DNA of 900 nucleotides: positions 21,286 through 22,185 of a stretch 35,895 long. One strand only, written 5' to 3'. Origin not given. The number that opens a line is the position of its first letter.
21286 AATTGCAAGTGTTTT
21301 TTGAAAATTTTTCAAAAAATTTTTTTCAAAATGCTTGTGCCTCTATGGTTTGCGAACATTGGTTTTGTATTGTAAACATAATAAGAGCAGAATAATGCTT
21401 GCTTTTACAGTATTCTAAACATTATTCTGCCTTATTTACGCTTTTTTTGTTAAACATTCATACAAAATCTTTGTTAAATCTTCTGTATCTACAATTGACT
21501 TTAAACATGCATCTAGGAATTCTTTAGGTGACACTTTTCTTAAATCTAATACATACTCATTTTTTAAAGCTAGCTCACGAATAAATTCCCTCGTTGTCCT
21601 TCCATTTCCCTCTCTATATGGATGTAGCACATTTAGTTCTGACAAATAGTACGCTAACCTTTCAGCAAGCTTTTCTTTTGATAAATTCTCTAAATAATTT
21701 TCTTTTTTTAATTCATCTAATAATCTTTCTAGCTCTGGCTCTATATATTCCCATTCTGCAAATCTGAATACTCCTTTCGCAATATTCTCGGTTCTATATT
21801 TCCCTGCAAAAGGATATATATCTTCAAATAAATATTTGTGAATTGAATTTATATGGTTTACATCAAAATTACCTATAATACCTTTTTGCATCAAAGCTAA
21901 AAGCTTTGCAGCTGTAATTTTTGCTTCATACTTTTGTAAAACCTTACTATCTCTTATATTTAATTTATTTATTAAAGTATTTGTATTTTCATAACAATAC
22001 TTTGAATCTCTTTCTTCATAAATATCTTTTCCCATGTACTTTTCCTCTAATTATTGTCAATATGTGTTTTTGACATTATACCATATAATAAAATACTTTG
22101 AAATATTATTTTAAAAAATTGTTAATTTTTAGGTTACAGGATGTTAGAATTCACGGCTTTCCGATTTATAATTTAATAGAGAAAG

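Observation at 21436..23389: Class-I-like Fic toxin whose only candidate antitoxin is an unannotated 54-aa VbhA-like gene 1.2 kb away on the opposite strand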

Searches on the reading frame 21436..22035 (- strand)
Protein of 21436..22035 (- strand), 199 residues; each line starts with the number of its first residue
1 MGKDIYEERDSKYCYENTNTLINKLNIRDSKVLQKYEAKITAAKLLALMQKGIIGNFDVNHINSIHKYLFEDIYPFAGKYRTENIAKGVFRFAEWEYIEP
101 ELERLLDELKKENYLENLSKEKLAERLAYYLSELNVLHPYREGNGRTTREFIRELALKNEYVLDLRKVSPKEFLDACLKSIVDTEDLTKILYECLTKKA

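Call 3: search_protein_families(library=pfam, proteins=[window:21436-22035:-], max_evalue=1)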
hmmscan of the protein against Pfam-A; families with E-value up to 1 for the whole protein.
window:21436-22035:- (199 aa): 2 families
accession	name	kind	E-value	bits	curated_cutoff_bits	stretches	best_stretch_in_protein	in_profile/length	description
PF02661.23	Fic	-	9.8e-19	68.4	24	1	57-153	2-90/93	Fic/DOC family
PF21889.1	TPR1-like_2nd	-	0.082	13.6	27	1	106-159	37-87/125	TPR1-like, CTLH-containing domain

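Call 4: search_protein_families(library=ncbifam, proteins=[window:21436-22035:-], max_evalue=1)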
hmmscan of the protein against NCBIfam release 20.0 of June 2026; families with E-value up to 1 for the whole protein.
window:21436-22035:- (199 aa): 7 families
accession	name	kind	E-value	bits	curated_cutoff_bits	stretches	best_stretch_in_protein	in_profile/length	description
NF045983.1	ProtAdnltaseVbhT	equivalog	1.7e-43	149.3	800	1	6-197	3-195/419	type II toxin-antitoxin system protein adenylyltransferase VbhT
NF007672.0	PRK10347.1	equivalog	5.5e-40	137.2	181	1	2-191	2-189/200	putative adenosine monophosphate-protein transferase Fic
NF046029.1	ProtAdlyltaseNmFic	equivalog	6.5e-29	100.9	230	1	35-198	2-158/177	protein adenylyltransferase Fic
TIGR02613.1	mob_myst_B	hypoth_equivalog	2.3e-09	37.4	124.4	1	32-161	22-145/186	mobile mystery protein B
TIGR01550.1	DOC_P1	subfamily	0.013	15.6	38.65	1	110-163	35-91/122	type II toxin-antitoxin system death-on-curing family toxin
NF046030.1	ProtAdlyltaseSoFic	equivalog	0.019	13.9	550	1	126-163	181-217/361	protein adenylyltransferase Fic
NF041381.1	XopAC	subfamily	0.096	11.4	450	1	59-149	306-404/451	XopAC/AvrAC family type III secretion system effector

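Call 7: search_solved_structures(query=window:21436-22035:-, max_evalue=0.001, show_alignments=3)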
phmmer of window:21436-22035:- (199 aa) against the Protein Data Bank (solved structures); distinct sequences matched with E-value up to 0.001: 39.
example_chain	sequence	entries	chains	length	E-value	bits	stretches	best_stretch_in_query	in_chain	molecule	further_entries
3zcb_A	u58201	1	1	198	1.9e-34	122.6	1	6-191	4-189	ADENOSINE MONOPHOSPHATE-PROTEIN TRANSFERASE VBHT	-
3shg_A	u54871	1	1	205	2.1e-34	122.4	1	6-191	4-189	VbhT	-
3zc7_A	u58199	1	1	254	4.2e-34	121.4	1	6-191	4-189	ADENOSINE MONOPHOSPHATE-PROTEIN TRANSFERASE VBHT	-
5jfz_A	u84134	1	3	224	2.2e-26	96.3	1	4-170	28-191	Probable adenosine monophosphate-protein transferase fic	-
5jff_A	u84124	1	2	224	2.6e-26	96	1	4-170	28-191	Probable adenosine monophosphate-protein transferase fic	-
5nv5_A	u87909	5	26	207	3.4e-23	85.9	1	19-198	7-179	Fic family protein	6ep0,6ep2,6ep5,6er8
8wt0_A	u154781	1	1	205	9.1e-23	84.5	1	6-174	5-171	Cell filamentation protein Fic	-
5nwf_A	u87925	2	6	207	8.3e-22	81.3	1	19-198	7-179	Fic family protein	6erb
2f6s_A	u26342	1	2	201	2.8e-17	66.6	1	44-191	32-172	cell filamentation protein, putative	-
8idv_B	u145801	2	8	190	3.6e-17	66.2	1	34-198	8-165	Cell filamentation protein Fic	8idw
3se5_A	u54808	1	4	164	2.9e-16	63.3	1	61-196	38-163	Cell filamentation protein Fic-related protein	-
3s6a_A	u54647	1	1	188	3.3e-16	63.1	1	61-196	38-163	Cell filamentation protein Fic-related protein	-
3sn9_A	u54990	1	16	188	3.3e-16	63.1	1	61-196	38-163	Cell filamentation protein Fic-related protein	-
3zlm_A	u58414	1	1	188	3.4e-16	63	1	61-196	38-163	ADENOSINE MONOPHOSPHATE-PROTEIN TRANSFERASE NMFIC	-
2g03_A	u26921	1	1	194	3.5e-16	63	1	61-196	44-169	hypothetical protein NMA0004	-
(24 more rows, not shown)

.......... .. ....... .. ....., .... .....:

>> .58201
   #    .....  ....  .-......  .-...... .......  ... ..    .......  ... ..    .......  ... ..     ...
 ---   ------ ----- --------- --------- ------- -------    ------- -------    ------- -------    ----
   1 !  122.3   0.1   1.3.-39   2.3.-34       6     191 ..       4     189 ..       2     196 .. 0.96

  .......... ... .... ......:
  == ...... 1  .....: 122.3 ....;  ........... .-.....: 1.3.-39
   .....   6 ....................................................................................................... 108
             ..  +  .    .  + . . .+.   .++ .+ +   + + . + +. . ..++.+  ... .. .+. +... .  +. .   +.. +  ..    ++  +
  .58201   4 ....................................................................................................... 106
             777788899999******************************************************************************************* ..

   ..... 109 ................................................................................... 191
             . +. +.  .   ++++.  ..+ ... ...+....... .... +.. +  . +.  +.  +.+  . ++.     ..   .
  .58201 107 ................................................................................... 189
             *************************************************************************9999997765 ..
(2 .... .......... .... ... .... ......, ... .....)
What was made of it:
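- Closest known: VbhT/VbhA of Bartonella schoenbuchensis. Same: The Fic protein matches the VbhT FIC domain over residues 6-191 of 199 and is its best PDB match (1.9e-34; call 7).
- Closest known: Class III Fic proteins. Same: Similar core (E 3e-23 to 3e-16; call 7) and similar length.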

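Call 44: find_related_loci(query=window:21436-22035:-, collection=metagenome_contigs, flank=6000)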
Query window:21436-22035:- (199 aa) in metagenome_contigs; peptide patterns used: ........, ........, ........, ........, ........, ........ (x = any residue, [..] = any of these).
302 stretches matched a pattern; 83 encode a relative of the query (tblastn E <= 1e-3); the best 80 are kept; 80 distinct loci.
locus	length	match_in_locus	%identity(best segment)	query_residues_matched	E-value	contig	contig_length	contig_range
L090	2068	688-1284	100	1-199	1e-139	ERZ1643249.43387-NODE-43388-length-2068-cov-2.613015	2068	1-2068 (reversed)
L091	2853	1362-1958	87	1-199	3e-121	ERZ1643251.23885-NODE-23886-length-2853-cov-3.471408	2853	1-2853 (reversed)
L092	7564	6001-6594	78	1-198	4e-102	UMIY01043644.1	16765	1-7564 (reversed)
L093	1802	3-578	77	4-195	2e-103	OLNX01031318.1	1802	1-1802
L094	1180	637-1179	78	1-181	2e-103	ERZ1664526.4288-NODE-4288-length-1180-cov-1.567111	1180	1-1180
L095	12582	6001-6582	67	4-197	3e-87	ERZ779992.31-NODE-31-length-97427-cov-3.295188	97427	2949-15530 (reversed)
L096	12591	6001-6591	71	1-197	3e-86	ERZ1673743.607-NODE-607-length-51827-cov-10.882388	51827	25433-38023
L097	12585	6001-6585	68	2-195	9e-86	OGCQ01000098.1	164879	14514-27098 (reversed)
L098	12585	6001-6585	68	2-195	9e-86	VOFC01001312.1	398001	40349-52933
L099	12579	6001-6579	65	5-197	6e-86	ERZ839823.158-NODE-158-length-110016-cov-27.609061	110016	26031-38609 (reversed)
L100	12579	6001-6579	65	5-197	1e-85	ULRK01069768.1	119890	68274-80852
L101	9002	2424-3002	64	5-197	2e-85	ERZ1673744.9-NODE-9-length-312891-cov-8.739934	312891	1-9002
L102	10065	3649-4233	67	2-195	5e-85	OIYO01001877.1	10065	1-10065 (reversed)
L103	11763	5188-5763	65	4-195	4e-85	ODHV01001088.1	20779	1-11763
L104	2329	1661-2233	65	5-195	1e-87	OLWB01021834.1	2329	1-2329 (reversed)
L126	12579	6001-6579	66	4-196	2e-83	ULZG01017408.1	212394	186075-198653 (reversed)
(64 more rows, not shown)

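Call 69: find_homologous_proteins(query=window:21436-22035:-, max_evalue=1e-10)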
Query window:21436-22035:- (199 aa): 4107 proteins with E <= 1e-10 among 4415 candidates; the best 120 are listed.
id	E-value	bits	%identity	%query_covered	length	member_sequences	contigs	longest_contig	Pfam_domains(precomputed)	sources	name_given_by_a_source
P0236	4.7e-125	433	100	100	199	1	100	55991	PF02661.24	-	-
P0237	6.8e-125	432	99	100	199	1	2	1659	PF02661.24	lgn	-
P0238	1.8e-124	431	99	100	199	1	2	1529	PF02661.24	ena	-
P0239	2.1e-124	431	99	100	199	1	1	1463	PF02661.24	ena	-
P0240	2.2e-124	431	99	100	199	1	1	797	PF02661.24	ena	-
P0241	2.6e-124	430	99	100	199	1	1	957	PF02661.24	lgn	-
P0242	3.6e-124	430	99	100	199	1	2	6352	PF02661.24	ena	-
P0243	4.2e-124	430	99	100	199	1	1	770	PF02661.24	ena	-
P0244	9.2e-124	429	99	100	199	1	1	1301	PF02661.24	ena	-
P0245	2.4e-115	401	91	99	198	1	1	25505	PF02661.24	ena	-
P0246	2.8e-115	401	91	99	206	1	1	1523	PF02661.24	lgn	-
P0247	4.2e-115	400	90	100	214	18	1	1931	PF02661.24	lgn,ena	-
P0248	4.6e-114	397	91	99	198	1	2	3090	PF02661.24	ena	-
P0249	5.4e-114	397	91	99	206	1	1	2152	PF02661.24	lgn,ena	-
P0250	7.3e-114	396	90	99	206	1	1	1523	PF02661.24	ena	-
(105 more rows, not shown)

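Call 74: search_protein_families(library=pfam, proteins=[L126:2842-4248:+, L126:4288-4863:+, L126:4883-5707:+, L126:6613-7767:+, L126:8424-9023:+, L099:3141-4094:-, L099:4715-5635:+, L099:6653-7501:-, L099:7694-8944:-, L099:9090-9788:-], max_evalue=0.00001)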
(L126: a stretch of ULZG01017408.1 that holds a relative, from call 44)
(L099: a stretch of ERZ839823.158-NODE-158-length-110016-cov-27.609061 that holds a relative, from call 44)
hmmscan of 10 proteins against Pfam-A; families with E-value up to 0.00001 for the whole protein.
L126:2842-4248:+ (468 aa): 2 families
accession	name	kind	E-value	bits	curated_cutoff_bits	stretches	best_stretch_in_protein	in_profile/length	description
PF01546.33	Peptidase_M20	-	6.4e-11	43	24.6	1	70-466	1-205/206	Peptidase family M20/M25/M40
PF07687.19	M20_dimer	-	4.4e-06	27.1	21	0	222-263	27-81/107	Peptidase dimerisation domain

L126:4288-4863:+ (191 aa): 1 family
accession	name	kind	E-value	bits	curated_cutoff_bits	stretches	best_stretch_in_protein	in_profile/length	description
PF00156.33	Pribosyltran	-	2.2e-11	43.7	26.3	1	50-173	10-125/158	Phosphoribosyl transferase domain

L126:4883-5707:+ (274 aa): 1 family
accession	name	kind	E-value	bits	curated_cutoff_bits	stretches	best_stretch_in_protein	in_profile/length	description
PF18936.5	DUF5684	-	2.5e-20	73.3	27.4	1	188-270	1-80/81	Family of unknown function (DUF5684)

L126:6613-7767:+ (384 aa): 3 families
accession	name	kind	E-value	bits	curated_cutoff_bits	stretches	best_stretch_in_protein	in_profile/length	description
PF02773.21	S-AdoMet_synt_C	-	5.7e-67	224.3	25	1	243-380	1-138/138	S-adenosylmethionine synthetase, C-terminal domain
PF02772.21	S-AdoMet_synt_M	-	6.4e-49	165.5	29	1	126-241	3-120/120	S-adenosylmethionine synthetase, central domain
PF00438.25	S-AdoMet_synt_N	-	1.5e-38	131.8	33.1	1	18-115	1-98/99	S-adenosylmethionine synthetase, N-terminal domain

L126:8424-9023:+ (199 aa): 5 families
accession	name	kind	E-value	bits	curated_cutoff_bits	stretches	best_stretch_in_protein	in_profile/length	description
PF00583.31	Acetyltransf_1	-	2.4e-14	54.1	20.7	1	63-185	33-116/116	Acetyltransferase (GNAT) family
PF13673.13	Acetyltransf_10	-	2.4e-12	47.4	23.6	1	129-191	50-113/128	Acetyltransferase (GNAT) domain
PF13508.13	Acetyltransf_7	-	3.3e-12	47.1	27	1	117-186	28-83/84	Acetyltransferase (GNAT) domain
PF08445.16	FR47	-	3.4e-08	33.8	22.1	1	132-192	23-84/86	FR47-like protein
PF13527.13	Acetyltransf_9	-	3.1e-06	27.7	25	0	132-187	74-126/127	Acetyltransferase (GNAT) domain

L099:3141-4094:- (317 aa): 2 families
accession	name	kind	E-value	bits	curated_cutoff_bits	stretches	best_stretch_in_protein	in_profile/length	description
PF00753.33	Lactamase_B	-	3e-25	89.7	22.7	1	73-267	2-195/196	Metallo-beta-lactamase superfamily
PF12706.13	Lactamase_B_2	-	7.5e-09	35.9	27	1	88-230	2-151/200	Beta-lactamase superfamily domain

L099:4715-5635:+ (306 aa): 2 families
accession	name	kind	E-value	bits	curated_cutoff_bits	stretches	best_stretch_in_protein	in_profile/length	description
PF02833.19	DHHA2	-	7.5e-32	110.8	27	1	180-302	1-124/126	DHHA2 domain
PF01368.27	DHH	-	1.9e-21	77.1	28.1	1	3-144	1-125/125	DHH family, N-terminal domain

L099:6653-7501:- (282 aa): 0 families

L099:7694-8944:- (416 aa): 1 family
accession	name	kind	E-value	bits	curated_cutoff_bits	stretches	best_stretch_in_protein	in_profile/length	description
PF01522.26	Polysacc_deac_1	-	3.5e-34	117.9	23.1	1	215-329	4-117/124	Polysaccharide deacetylase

L099:9090-9788:- (232 aa): 1 family
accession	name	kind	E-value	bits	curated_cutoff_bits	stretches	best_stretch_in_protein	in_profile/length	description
PF05067.18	Mn_catalase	-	3.9e-49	167.6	27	1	1-185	1-198/284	Manganese containing catalase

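Call 76: predict_structure(alignment_id=A5)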
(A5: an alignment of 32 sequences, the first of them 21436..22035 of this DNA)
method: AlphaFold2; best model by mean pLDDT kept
length: 199 residues; sequences in the alignment: 32
mean_pLDDT: 69.2   pTM: 0.56
mean pLDDT of the five models: 69.2, 61.9, 59.1, 59.0, 53.2
residues with pLDDT >= 90: 57; 70-90: 34; 50-70: 70; < 50: 38
segments of 3 or more residues with pLDDT < 50: 1-15, 19-27, 72-83
pLDDT, mean of each block of 10 residues (from residue 1): 35 49 48 54 56 56 55 46 51 65 89 93 96 74 67 92 92 86 91 92
secondary structure, 60 per line:
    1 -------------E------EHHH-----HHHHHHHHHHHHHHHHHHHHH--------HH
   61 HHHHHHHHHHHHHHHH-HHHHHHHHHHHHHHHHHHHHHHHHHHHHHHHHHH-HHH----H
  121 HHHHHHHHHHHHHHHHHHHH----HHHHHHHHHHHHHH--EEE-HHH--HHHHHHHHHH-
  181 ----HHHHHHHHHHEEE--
elements in order: H30-50 H59-76 H78-111 H120-140 H145-158 E161-163 H170-179 H185-194 E195-197
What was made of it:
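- On Class I Fic toxin (FicT/VbhT type): The AF2 model is too poor in its N-terminal half to add to this (call 76).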

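Call 79: fold_search(model_id=the predicted structure, library=pdb)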
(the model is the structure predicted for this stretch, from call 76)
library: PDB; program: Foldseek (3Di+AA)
matches with E <= 10: 95; with E <= 0.001: 26
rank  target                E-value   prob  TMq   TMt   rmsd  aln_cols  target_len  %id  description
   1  3shg_A                8.8e-07  1.00  0.47  0.47  13.9       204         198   30  VBHT Fic protein from BARTONELLA SCHOENBUCHENSIS in complex with VBHA antitoxin (released 2012-01-25)
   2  3zcb_A                1.0e-06  1.00  0.46  0.49  13.7       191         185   32  VbhT Fic protein from Bartonella schoenbuchensis in complex with VbhA antitoxin mutant E24G and ATP (released 2013-06-19)
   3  3zc7_A                1.2e-06  1.00  0.46  0.46  13.7       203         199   30  VbhT Fic protein from Bartonella schoenbuchensis in complex with VbhA antitoxin and ATP (released 2013-06-19)
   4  5eu0_A                2.3e-05  1.00  0.46  0.43  14.9       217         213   26  FIC domain of Bep1 from Bartonella rochalimae in complex with BiaA (released 2017-03-01)
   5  5jfz_A                2.7e-05  1.00  0.50  0.55  12.9       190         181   30  E. coli EcFicT in complex with EcFicA mutant E28G (released 2016-10-05)
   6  5jfz_C                6.1e-05  1.00  0.50  0.55  12.5       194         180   29  E. coli EcFicT in complex with EcFicA mutant E28G (released 2016-10-05)
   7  5jfz_E                6.4e-05  1.00  0.49  0.54  12.8       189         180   31  E. coli EcFicT in complex with EcFicA mutant E28G (released 2016-10-05)
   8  5jff_A                6.8e-05  1.00  0.48  0.51  13.0       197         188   27  E. coli EcFicT mutant G55R in complex with EcFicA (released 2016-10-05)
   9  5jff_C                1.0e-04  1.00  0.48  0.51  13.0       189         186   28  E. coli EcFicT mutant G55R in complex with EcFicA (released 2016-10-05)
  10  8wt0_A                1.0e-04  1.00  0.50  0.54  13.2       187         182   26  The toxin-antitoxin complex Fic-1-AntF is a deAMPylase that regulates the activity of DNA gyrase (released 2024-10-23)
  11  4n67                  1.2e-04  1.00  0.50  0.47  12.9       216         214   23  Crystal Structure of the N-terminal Fic Domain of a Putative Cell Filamentation protein (VirB-translocated Bep effector  (released 2014-09-24)
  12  4lu4_A                1.5e-04  1.00  0.48  0.44  13.4       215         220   24  Crystal Structure of the N-terminal Fic Domain of a Putative Cell Filamentation protein (VirB-translocated Bep effecto (released 2014-08-06)
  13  4wgj                  1.6e-04  1.00  0.47  0.45  14.4       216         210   21  Crystal Structure of BepC protein (VirB-translocated Bartonella effector protein) with bound AMPPNP from Bartonella trib (released 2015-10-14)
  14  6ep2_D                1.8e-04  1.00  0.42  0.41  15.0       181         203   32  Enterococcus faecalis FIC protein in complex with ADP and calcium ion. (released 2019-02-06)
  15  6ep2_A                2.9e-04  1.00  0.42  0.42  15.1       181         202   32  Enterococcus faecalis FIC protein in complex with ADP and calcium ion. (released 2019-02-06)
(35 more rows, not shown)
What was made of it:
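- Closest known: Fic-1/AntF of Pseudomonas. Same: A class I pair; Fic-1 is among the top sequence and fold matches (calls 7, 79).
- The best structural matches are class I toxins that were solved with their antitoxins (call 79).
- Tried and rejected: It adds nothing beyond the sequence alignment (calls 76, 79).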
